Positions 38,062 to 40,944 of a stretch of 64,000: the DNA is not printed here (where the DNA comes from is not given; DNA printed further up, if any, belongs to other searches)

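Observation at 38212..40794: Unusual architecture: OmpA_C-like + PG_binding-like + about 550 aa of unknown sequence + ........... / Met-turn, with no detectable signal peptide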

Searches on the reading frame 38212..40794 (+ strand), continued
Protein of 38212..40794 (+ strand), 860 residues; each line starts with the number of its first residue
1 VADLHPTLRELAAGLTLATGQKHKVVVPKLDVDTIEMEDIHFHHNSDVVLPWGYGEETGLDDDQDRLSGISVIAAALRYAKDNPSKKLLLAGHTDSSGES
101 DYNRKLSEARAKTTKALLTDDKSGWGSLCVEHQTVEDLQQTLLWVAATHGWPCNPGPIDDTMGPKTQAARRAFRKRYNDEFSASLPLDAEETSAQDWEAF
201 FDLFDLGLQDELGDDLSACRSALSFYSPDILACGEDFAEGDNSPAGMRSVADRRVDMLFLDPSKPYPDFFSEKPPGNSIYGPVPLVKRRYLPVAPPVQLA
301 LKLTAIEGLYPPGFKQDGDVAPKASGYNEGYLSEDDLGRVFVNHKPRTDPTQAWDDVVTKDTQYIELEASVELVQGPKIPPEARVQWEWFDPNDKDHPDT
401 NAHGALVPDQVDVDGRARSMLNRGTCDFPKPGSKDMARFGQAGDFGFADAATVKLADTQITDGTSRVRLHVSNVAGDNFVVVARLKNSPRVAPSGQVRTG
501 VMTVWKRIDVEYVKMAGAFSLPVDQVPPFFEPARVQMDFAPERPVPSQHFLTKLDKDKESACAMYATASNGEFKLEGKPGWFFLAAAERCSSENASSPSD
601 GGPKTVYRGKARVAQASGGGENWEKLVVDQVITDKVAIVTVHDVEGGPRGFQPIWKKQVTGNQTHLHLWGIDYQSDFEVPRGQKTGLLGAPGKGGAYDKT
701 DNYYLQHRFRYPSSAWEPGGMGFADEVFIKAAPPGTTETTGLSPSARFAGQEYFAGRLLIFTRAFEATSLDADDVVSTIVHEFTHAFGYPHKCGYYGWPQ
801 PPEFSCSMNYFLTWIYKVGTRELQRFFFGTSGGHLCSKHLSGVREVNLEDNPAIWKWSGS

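Call 22: search_protein_families(library=pfam, proteins=[P0038, P0037, P0035, P0033, P0036, P0031, P0027, P0030, P0032], max_evalue=0.1)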
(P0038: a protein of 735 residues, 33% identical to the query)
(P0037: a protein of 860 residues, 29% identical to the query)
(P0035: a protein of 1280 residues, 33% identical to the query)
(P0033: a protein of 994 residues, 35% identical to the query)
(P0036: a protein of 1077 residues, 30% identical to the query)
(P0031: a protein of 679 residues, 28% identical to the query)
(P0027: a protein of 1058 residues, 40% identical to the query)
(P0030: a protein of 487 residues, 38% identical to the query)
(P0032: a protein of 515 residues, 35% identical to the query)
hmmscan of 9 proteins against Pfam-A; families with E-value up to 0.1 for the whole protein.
P0038 (735 aa): 6 families
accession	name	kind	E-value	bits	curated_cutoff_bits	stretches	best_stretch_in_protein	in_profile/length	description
PF13620.12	CarboxypepD_reg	-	1.7e-06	28.7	32.3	1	245-298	7-60/82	Carboxypeptidase regulatory-like domain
PF19267.4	CIS_spike_tip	-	5.2e-06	26.8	24.1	1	2-123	7-123/141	Contractile injection system spike tip protein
PF00691.25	OmpA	-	0.00023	21.9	27.2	1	378-418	21-60/98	OmpA family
PF17789.7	MG4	-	0.0093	16.6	24.7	0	171-209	17-56/95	Macroglobulin domain MG4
PF11974.14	bMG3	-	0.012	15.9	34.9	0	392-442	42-96/103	Bacterial alpha-2-macroglobulin MG3 domain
PF07492.16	Trehalase_Ca-bi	-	0.068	13.4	25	0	285-296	11-22/30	Neutral trehalase Ca2+ binding domain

P0037 (860 aa): 2 families
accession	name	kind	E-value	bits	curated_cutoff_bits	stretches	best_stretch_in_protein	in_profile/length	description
PF00691.25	OmpA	-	2.8e-08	34.4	27.2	1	511-553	20-64/98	OmpA family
PF01471.23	PG_binding_1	-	0.0015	19.1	23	1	243-297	2-55/57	Putative peptidoglycan binding domain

P0035 (1280 aa): 2 families
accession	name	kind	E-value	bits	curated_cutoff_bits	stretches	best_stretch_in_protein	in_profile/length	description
PF00691.25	OmpA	-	5.2e-07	30.4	27.2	1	87-121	29-63/98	OmpA family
PF01471.23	PG_binding_1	-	0.0003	21.3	23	1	138-183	4-43/57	Putative peptidoglycan binding domain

P0033 (994 aa): 2 families
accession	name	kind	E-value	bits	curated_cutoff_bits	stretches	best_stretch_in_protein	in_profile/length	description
PF00691.25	OmpA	-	1.5e-05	25.7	27.2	1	94-137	20-65/98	OmpA family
PF01471.23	PG_binding_1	-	1.9e-05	25.2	23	1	152-196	4-42/57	Putative peptidoglycan binding domain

P0036 (1077 aa): 3 families
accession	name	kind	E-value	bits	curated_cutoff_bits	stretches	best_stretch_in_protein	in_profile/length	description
PF01471.23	PG_binding_1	-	9.3e-08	32.6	23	1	132-170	5-42/57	Putative peptidoglycan binding domain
PF00691.25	OmpA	-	1e-05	26.2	27.2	1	75-115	22-64/98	OmpA family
PF09374.15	PG_binding_3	-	0.042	14.5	24.6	0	182-198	15-31/76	Predicted Peptidoglycan domain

P0031 (679 aa): 0 families

P0027 (1058 aa): 5 families
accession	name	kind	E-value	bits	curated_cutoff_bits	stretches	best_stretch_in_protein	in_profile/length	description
PF01471.23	PG_binding_1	-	2.9e-05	24.6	23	1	325-390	3-56/57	Putative peptidoglycan binding domain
PF00691.25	OmpA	-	9.6e-05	23.1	27.2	1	265-310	20-64/98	OmpA family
PF13688.12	Reprolysin_5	-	0.0024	18.5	27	1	970-1007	136-169/196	Metallo-peptidase family M12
PF09374.15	PG_binding_3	-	0.013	16.1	24.6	1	361-391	2-31/76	Predicted Peptidoglycan domain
PF00413.30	Peptidase_M10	-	0.04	14.2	24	1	954-991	87-124/159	Matrixin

P0030 (487 aa): 3 families
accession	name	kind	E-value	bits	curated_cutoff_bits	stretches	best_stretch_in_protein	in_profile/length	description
PF00691.25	OmpA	-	4.2e-05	24.3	27.2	1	234-282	17-64/98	OmpA family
PF13248.11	Zn_ribbon_3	-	0.0014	18.5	27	1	4-23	4-23/26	zinc-ribbon domain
PF13240.11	Zn_Ribbon_1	-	0.018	15.2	25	1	5-23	2-20/23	zinc-ribbon domain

P0032 (515 aa): 1 family
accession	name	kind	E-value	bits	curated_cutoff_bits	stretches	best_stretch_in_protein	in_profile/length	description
PF00691.25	OmpA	-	1.8e-06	28.6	27.2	1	172-210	21-61/98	OmpA family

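Call 25: predict_structure(alignment_id=A3)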
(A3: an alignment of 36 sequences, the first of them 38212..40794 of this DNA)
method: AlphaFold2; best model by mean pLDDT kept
length: 860 residues; sequences in the alignment: 36
mean_pLDDT: 79.6   pTM: 0.69
mean pLDDT of the five models: 79.6, 78.0, 77.9, 77.6, 66.6
residues with pLDDT >= 90: 249; 70-90: 431; 50-70: 107; < 50: 73
segments of 3 or more residues with pLDDT < 50: 53-65, 240-250, 344-362, 410-424, 597-602, 857-860
pLDDT, mean of each block of 10 residues (from residue 1): 79 81 82 83 71 44 55 91 96 80 87 94 93 88 80 87 93 92 90 93 86 87 95 76 42 83 90 89 83 77 86 64 65 89 48 44 78 82 88 80 69 42 49 68 86 87 92 81 80 79 86 92 90 85 91 86 88 80 89 61 78 91 95 89 83 91 95 74 73 77 91 88 92 67 83 86 74 87 80 66 73 70 69 80 73 52
secondary structure, 60 per line:
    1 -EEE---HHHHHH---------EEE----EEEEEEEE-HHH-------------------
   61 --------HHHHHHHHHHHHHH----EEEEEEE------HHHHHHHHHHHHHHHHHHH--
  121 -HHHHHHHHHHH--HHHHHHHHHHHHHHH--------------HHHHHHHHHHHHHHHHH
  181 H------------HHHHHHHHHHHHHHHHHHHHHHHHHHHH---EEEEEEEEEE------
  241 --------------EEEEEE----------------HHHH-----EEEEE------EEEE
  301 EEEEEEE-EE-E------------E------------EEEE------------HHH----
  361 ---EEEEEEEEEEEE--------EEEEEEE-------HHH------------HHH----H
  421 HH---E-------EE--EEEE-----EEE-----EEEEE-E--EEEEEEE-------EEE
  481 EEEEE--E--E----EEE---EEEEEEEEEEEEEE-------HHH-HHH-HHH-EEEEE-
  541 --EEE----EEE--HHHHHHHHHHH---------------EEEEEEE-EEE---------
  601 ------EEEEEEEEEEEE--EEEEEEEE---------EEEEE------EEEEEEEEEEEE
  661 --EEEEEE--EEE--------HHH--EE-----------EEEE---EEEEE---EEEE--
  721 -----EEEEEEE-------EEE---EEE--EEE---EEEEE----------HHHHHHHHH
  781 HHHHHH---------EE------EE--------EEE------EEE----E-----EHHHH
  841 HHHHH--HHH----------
elements in order (helices of 4 or more, strands of 3 or more residues): E2-4 H8-13 E23-25 E30-37 H69-82 E87-93 H100-118 H122-132 H135-149 H164-181 H194-221 E225-234 E255-260 H277-280 E286-290 E297-307 E338-341 E364-375 E384-390 E438-441 E447-449 E455-459 E464-470 E478-485 E496-498 E502-515 E535-539 E543-545 E550-552 H555-565 E581-587 E589-591 E607-618 E621-628 E638-642 E649-660 E663-668 E671-673 E700-703 E707-711 E715-718 E726-732 E740-742 E746-748 E751-753 E757-761 H772-786 E814-816 E823-825 H837-845

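Call 28: fold_search(model_id=the predicted structure, library=pdb)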
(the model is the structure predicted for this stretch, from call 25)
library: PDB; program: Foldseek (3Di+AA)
matches with E <= 10: 1388; with E <= 0.001: 2
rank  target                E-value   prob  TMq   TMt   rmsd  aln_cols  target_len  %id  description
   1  9uvr_B                7.2e-04  0.90  0.10  0.18  10.4       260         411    8  Crystal structure of SSA1632 from Streptococcus sanguinis (released 2026-01-21)
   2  9uvr_A                7.6e-04  0.90  0.10  0.19  10.4       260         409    8  Crystal structure of SSA1632 from Streptococcus sanguinis (released 2026-01-21)
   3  8wxd_A                1.3e-03  0.77  0.10  0.18   9.8       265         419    9  Crystal Structure of shaft pilin PilA from Streptococcus sanguinis (released 2025-05-07)
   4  9vqn                  1.3e-03  0.44  0.11  0.18  20.3       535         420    5  Crystal structure of Se-Met SSA1633 from Streptococcus sanguinis (Phase determination model) (released 2026-01-21)
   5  9uvm                  1.7e-03  0.69  0.10  0.17  11.4       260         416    7  The SeMet pili protein of Streptococcus Sanguinis (released 2026-01-21)
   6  8xer_A                2.6e-03  0.54  0.12  0.11  19.7       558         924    6  Cryo-EM structure of integrin ITGAV, ITGB3 and Cilengitide TFA complex, conformation 1 (released 2024-12-18)
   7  8gcd_A                3.4e-03  0.38  0.10  0.09  27.7       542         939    8  Full length Integrin AlphaIIbBeta3 in inactive state (released 2024-03-06)
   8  8wgg                  3.8e-03  0.60  0.10  0.17  10.9       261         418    8  Crystal structure of basal pilin PilB from Streptococcus sanguinis (released 2025-03-26)
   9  9iuj_A                4.3e-03  0.51  0.11  0.13  17.4       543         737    6  Integrin alpha-v beta-3 in complex with rhodostomin (released 2025-07-30)
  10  6wd9_8                5.6e-03  0.23  0.06  0.14  20.5       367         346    8  Cryo-EM of elongating ribosome with EF-Tu*GTP elucidates tRNA proofreading (Cognate Structure III-B) (released 2020-07-08)
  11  6om2_C                6.3e-03  0.87  0.12  0.16   8.2       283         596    5  Crystal structure of atypical integrin alphaV beta8 with proTGF-beta1 ligand peptide (released 2019-12-11)
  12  8xek_A                9.9e-03  0.77  0.11  0.16   9.0       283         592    6  Cryo-EM structure of integrin ITGAV/ITGB3 complex, conformation 2 (released 2024-12-18)
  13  4o02_A                9.9e-03  0.33  0.12  0.11  24.6       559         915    7  AlphaVBeta3 integrin in complex with monoclonal antibody FAB fragment. (released 2014-04-02)
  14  8xel_A                1.3e-02  0.66  0.11  0.15   9.1       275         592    7  Cryo-EM structure of integrin ITGAV/ITGB3 complex, conformation 3 (released 2024-12-25)
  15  3kpt_B                1.3e-02  0.54  0.11  0.20   9.1       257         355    8  Crystal structure of BcpA, the major pilin subunit of Bacillus cereus (released 2009-11-24)
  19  5u1h_C                1.7e-02  1.00  0.08  0.52   4.4        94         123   23  Crystal structure of the C-terminal peptidoglycan binding domain of OprF (PA1777) from Pseudomonas aeruginosa (released 2017-01-11)
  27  7rjj_A                3.4e-02  0.99  0.10  0.64   8.6       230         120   14  Crystal Structure of the Peptidoglycan Binding Domain of the Outer Membrane Protein (OmpA) from Klebsiella pneumoniae  (released 2021-07-28)
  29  5u1h_A                3.6e-02  0.99  0.10  0.60   9.4       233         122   14  Crystal structure of the C-terminal peptidoglycan binding domain of OprF (PA1777) from Pseudomonas aeruginosa (released 2017-01-11)
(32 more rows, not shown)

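Call 33: find_encoding_contigs(protein=P0038, flank=10000, max_places=2)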
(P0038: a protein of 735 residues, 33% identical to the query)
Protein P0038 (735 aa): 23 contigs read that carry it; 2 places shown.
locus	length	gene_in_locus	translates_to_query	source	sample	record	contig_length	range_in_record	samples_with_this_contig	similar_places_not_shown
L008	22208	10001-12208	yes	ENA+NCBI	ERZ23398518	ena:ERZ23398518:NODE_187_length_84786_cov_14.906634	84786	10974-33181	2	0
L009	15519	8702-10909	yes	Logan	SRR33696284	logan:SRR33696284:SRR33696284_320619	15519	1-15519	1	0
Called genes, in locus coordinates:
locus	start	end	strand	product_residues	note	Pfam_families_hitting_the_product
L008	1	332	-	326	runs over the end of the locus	-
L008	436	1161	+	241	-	PF00535:Glycos_transf_2, PF13641:Glyco_tranf_2_3 (faint)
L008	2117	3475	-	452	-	PF00069:Pkinase, PF07714:PK_Tyr_Ser-Thr, PF00027:cNMP_binding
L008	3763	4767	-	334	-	PF01546:Peptidase_M20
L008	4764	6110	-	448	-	PF00266:Aminotran_5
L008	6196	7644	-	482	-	PF02450:LCAT, PF07819:PGAP1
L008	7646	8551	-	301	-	-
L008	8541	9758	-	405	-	PF00691:OmpA (weak)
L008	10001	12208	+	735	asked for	PF19267:CIS_spike_tip (faint), PF13620:CarboxypepD_reg (faint)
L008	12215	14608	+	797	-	-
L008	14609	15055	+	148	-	-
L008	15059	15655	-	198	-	-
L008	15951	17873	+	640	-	PF00989:PAS (faint), PF08448:PAS_4, PF13426:PAS_9 (faint), PF08447:PAS_3, PF00512:HisKA (weak), PF02518:HATPase_c, PF00072:Response_reg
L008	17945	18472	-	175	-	-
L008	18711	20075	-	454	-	PF22053:DUF6938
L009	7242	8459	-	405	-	PF00691:OmpA (weak)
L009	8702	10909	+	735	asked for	PF19267:CIS_spike_tip (faint), PF13620:CarboxypepD_reg (faint)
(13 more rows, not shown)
